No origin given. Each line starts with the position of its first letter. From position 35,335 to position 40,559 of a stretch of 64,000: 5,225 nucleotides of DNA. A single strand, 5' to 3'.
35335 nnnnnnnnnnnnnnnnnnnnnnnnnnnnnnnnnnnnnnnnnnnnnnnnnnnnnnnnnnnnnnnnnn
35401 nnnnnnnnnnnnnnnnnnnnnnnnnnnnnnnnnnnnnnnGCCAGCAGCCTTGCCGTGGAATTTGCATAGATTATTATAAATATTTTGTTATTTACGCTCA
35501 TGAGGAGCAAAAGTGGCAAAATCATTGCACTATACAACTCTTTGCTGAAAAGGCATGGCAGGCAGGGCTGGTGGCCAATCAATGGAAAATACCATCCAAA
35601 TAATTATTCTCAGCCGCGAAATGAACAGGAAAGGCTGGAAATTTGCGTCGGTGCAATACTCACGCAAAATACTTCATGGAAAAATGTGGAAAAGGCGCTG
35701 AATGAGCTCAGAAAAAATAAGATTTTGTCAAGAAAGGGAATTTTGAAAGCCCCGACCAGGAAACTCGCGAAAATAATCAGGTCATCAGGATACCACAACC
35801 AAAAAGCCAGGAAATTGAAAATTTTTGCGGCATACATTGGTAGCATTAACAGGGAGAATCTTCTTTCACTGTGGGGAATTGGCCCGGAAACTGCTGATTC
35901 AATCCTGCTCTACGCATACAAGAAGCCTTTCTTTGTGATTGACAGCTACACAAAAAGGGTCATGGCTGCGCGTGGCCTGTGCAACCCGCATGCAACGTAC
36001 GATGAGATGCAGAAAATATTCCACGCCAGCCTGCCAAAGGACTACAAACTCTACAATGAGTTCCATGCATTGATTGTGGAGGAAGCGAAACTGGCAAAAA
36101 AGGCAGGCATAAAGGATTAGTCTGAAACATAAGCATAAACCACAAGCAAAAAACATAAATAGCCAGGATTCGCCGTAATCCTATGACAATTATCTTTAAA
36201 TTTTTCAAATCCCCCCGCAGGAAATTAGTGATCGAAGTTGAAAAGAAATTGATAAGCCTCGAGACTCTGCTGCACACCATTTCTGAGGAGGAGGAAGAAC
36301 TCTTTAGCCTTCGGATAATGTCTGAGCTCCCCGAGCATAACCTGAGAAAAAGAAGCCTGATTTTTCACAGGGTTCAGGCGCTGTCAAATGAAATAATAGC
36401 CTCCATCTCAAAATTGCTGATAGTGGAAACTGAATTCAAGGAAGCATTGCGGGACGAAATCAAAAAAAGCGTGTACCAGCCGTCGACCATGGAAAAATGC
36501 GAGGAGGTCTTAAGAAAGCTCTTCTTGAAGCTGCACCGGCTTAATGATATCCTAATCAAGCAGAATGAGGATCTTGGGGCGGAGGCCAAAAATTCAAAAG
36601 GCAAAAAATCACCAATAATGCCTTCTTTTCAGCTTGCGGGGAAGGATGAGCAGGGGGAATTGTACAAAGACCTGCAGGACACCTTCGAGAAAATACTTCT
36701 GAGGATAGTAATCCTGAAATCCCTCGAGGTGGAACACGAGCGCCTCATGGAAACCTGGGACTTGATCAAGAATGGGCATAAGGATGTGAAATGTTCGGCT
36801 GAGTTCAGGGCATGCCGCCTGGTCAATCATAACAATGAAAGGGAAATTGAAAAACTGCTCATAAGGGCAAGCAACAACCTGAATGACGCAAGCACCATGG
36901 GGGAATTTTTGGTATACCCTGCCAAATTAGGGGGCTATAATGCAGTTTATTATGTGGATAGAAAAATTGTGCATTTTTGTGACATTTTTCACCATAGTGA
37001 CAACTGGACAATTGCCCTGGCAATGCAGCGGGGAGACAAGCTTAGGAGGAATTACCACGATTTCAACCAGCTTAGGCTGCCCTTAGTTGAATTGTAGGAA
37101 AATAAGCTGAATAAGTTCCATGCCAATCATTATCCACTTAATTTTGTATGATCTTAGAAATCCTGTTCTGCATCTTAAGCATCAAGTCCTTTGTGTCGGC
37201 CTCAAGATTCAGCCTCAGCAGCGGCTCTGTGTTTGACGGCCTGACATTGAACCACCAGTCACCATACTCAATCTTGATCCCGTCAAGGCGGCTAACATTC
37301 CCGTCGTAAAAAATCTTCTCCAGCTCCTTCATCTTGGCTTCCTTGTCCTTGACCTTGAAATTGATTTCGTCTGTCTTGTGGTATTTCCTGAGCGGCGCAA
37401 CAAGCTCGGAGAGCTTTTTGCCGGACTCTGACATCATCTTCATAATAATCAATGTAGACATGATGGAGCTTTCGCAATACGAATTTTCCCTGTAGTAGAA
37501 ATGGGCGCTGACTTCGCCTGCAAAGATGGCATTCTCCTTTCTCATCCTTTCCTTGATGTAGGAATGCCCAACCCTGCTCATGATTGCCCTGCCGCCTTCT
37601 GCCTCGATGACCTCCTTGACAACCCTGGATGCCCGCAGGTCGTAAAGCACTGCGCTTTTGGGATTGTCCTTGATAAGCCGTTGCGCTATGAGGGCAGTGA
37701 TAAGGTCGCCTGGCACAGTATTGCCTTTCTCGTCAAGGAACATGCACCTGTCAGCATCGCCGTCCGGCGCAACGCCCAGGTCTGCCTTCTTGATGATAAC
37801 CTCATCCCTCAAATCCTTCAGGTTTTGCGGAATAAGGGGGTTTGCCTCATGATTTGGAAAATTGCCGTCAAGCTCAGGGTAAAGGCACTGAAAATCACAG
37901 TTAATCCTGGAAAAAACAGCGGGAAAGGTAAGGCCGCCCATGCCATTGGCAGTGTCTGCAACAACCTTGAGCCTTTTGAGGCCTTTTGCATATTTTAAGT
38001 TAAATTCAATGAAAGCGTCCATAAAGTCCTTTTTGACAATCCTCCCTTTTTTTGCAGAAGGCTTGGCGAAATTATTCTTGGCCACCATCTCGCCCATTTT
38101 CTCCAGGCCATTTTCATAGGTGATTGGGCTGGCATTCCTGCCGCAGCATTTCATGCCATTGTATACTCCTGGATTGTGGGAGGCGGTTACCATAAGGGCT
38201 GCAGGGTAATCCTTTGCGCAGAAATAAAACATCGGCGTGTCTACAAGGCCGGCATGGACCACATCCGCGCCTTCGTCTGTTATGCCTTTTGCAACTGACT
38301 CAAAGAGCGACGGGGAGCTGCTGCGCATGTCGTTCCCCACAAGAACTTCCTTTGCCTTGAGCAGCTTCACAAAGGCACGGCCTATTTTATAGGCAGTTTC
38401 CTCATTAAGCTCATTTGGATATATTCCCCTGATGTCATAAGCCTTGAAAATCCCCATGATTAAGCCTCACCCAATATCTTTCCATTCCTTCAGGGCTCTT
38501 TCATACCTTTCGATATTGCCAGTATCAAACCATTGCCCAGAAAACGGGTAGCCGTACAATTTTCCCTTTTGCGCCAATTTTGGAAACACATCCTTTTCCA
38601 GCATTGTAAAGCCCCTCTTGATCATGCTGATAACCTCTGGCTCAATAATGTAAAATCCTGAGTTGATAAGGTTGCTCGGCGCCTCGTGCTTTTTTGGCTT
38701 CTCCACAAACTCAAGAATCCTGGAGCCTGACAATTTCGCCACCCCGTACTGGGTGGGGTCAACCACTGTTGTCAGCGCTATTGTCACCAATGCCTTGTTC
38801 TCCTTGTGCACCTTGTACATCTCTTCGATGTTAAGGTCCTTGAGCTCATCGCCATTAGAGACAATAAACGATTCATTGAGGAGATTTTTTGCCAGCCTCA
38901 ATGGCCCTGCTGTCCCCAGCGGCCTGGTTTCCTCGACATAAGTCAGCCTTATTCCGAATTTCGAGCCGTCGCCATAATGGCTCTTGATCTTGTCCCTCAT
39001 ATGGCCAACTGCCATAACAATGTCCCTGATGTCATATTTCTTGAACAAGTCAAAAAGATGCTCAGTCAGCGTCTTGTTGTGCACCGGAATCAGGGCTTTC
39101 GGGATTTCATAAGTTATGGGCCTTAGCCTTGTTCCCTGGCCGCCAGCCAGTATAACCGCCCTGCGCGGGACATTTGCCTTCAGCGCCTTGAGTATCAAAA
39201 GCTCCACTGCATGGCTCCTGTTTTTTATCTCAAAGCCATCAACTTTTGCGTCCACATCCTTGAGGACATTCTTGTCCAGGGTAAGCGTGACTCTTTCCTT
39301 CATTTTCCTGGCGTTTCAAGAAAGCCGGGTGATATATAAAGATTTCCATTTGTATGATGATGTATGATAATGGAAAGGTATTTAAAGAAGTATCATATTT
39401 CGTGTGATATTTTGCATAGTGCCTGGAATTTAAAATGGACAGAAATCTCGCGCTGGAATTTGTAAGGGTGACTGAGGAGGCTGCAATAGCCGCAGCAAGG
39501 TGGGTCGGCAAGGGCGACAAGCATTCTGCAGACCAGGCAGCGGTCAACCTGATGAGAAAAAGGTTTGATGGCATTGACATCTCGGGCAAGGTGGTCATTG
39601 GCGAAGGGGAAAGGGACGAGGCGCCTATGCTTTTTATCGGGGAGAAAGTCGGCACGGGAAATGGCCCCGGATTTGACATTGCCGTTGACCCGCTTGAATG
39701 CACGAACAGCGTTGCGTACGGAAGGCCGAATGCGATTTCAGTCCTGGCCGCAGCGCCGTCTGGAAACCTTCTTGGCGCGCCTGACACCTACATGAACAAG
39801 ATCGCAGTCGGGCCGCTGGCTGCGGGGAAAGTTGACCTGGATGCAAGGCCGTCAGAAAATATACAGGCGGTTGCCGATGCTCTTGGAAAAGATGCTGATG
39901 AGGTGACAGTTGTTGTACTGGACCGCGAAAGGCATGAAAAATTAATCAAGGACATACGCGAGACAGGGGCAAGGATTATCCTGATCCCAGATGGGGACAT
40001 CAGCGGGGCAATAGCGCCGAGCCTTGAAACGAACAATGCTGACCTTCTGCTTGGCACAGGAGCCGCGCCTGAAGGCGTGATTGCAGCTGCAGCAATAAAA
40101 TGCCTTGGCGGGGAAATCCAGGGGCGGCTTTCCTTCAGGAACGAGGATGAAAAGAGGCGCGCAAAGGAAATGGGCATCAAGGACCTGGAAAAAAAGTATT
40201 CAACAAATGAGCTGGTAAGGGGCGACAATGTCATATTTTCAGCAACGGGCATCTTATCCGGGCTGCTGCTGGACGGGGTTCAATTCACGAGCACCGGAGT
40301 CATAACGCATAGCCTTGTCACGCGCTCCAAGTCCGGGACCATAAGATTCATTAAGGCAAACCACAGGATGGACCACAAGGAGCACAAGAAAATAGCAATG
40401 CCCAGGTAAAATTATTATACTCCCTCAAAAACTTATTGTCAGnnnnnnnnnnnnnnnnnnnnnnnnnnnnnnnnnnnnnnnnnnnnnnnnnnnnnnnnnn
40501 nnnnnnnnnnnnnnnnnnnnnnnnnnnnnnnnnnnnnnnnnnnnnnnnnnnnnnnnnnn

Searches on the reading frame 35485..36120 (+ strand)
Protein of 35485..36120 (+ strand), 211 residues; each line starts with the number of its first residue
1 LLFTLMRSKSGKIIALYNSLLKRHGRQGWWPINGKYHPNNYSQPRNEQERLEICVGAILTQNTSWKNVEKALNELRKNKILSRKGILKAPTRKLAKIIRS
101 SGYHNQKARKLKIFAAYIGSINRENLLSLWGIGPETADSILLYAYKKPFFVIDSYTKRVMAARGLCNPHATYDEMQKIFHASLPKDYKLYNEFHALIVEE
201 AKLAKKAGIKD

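Call 72: search_protein_families(library=pfam, proteins=[window:35485-36120:+], max_evalue=0.00001)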
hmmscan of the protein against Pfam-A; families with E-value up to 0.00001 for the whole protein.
window:35485-36120:+ (211 aa): 1 family
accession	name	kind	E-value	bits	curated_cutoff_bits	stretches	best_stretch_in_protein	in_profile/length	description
PF00730.31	HhH-GPD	-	2.4e-17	63.7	26.2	1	55-183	1-106/108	HhH-GPD superfamily base excision DNA repair protein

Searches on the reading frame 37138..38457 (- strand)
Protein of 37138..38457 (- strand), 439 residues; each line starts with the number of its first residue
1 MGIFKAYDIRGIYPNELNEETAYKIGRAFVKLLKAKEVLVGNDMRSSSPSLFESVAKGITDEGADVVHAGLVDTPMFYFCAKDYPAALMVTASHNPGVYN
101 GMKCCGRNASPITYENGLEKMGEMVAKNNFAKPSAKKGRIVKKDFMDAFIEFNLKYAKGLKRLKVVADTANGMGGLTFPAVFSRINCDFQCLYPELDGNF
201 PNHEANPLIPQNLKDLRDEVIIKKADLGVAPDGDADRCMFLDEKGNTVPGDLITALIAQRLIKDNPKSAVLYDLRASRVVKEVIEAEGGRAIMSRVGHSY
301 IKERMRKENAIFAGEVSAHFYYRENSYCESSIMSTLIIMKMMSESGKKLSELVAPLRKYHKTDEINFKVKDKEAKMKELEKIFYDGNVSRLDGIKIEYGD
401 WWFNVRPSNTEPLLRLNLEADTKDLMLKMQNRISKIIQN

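Call 23: search_protein_families(library=pfam, proteins=[window:37138-38457:-], max_evalue=0.00001)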
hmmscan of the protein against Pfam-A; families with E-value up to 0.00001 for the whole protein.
window:37138-38457:- (439 aa): 4 families
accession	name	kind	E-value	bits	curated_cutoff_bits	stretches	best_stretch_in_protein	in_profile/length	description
PF02878.22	PGM_PMM_I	-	8.2e-32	110.2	22.5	1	3-116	3-123/138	Phosphoglucomutase/phosphomannomutase, alpha/beta/alpha domain I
PF02880.22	PGM_PMM_III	-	7e-25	87.8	20.7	1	250-358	2-114/115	Phosphoglucomutase/phosphomannomutase, alpha/beta/alpha domain III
PF02879.22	PGM_PMM_II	-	4.3e-21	75.8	29.3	1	155-245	13-103/103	Phosphoglucomutase/phosphomannomutase, alpha/beta/alpha domain II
PF00408.26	PGM_PMM_IV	-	2.2e-13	50.5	23.1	1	364-434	1-66/68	Phosphoglucomutase/phosphomannomutase, C-terminal domain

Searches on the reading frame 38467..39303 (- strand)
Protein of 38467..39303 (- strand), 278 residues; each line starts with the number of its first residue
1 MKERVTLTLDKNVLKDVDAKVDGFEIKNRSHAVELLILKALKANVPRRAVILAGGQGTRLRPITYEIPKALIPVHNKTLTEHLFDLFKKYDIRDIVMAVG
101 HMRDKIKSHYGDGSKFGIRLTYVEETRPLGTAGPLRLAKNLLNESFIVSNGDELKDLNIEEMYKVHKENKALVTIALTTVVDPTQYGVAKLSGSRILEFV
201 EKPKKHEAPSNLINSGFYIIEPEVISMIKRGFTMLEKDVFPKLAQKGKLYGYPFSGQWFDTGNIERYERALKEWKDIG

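Call 72: search_protein_families(library=pfam, proteins=[window:38467-39303:-], max_evalue=0.00001)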
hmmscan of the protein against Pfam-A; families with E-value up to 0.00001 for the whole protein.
window:38467-39303:- (278 aa): 2 families
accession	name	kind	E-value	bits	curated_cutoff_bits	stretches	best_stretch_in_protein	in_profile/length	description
PF00483.29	NTP_transferase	-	9e-48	163.4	21.2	1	49-272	2-240/245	Nucleotidyl transferase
PF12804.13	NTP_transf_3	-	1.8e-09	38.4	27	1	49-124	1-66/160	MobA-like NTP transferase domain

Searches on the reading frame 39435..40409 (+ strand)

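Call 72: search_protein_families(library=pfam, proteins=[window:39435-40409:+], max_evalue=0.00001)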
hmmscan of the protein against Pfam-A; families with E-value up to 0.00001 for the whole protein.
window:39435-40409:+ (324 aa): 1 family
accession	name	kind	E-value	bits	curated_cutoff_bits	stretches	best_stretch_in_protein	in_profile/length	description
PF03320.18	FBPase_glpX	-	6.1e-138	459.3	27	1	3-310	1-307/307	Bacterial fructose-1,6-bisphosphatase, glpX-encoded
